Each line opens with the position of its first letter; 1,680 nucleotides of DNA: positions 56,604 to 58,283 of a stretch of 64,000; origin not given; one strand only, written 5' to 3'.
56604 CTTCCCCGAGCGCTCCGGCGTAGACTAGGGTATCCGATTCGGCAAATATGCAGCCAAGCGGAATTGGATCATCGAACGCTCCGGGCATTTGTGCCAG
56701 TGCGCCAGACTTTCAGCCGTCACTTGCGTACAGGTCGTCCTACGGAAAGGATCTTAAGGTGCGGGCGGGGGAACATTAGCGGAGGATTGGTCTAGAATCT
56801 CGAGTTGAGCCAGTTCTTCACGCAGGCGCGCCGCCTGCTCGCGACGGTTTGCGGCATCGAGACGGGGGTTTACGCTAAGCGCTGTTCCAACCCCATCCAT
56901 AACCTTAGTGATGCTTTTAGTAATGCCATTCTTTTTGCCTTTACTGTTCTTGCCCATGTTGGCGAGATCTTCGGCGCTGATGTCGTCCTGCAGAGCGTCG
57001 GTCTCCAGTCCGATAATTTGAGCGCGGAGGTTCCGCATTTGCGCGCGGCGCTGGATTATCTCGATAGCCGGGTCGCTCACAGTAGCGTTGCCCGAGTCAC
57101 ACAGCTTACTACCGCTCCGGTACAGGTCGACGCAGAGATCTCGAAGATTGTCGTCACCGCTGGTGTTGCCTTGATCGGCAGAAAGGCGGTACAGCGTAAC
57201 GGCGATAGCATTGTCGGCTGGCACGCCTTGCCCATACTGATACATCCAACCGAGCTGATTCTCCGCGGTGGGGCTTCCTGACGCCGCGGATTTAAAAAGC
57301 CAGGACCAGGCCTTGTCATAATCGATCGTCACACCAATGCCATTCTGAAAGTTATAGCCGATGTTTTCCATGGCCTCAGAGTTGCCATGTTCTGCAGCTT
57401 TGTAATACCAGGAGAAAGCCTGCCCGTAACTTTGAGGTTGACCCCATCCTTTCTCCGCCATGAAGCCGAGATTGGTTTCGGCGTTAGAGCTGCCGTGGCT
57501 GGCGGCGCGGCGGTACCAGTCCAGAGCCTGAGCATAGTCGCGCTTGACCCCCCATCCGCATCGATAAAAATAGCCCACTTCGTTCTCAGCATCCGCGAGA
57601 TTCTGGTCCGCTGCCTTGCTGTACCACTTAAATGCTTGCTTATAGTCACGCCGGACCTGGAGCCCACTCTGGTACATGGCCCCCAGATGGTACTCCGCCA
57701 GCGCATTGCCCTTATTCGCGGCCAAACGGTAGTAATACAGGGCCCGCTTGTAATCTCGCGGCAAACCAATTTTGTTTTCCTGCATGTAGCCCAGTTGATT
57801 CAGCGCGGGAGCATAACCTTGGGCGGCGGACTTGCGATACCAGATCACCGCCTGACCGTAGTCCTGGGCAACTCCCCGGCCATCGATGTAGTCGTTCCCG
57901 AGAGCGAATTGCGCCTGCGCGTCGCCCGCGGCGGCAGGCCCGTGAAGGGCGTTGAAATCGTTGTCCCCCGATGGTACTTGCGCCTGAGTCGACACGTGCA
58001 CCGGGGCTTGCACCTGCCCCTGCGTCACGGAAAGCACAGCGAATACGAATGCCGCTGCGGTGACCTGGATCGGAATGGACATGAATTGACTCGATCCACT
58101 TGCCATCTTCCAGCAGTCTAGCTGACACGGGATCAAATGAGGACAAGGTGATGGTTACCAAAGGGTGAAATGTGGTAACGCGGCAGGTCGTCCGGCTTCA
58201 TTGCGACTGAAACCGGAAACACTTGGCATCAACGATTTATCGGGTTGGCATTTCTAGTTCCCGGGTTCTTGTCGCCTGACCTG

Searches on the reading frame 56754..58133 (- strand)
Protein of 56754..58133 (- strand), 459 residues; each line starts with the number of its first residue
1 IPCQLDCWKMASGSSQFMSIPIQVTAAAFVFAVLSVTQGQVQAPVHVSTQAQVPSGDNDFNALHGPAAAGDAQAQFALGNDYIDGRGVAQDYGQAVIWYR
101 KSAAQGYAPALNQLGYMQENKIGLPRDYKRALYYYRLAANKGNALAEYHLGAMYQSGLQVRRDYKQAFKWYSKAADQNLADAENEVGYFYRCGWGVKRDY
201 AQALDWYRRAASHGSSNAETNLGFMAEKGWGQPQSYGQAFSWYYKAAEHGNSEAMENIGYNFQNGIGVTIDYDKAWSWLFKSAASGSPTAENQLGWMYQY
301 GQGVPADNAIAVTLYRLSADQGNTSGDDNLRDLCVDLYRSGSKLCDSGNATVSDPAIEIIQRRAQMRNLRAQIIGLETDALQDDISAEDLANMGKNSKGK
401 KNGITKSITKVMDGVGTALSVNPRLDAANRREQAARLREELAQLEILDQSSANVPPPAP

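Call 20: search_protein_families(library=pfam, proteins=[window:56754-58133:-], max_evalue=0.001)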
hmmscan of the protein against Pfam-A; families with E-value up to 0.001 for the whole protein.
window:56754-58133:- (459 aa): 1 family
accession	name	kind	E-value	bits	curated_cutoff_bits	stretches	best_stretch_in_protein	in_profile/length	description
PF08238.18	Sel1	-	5e-60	198.2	30.7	7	144-178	1-35/36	Sel1 repeat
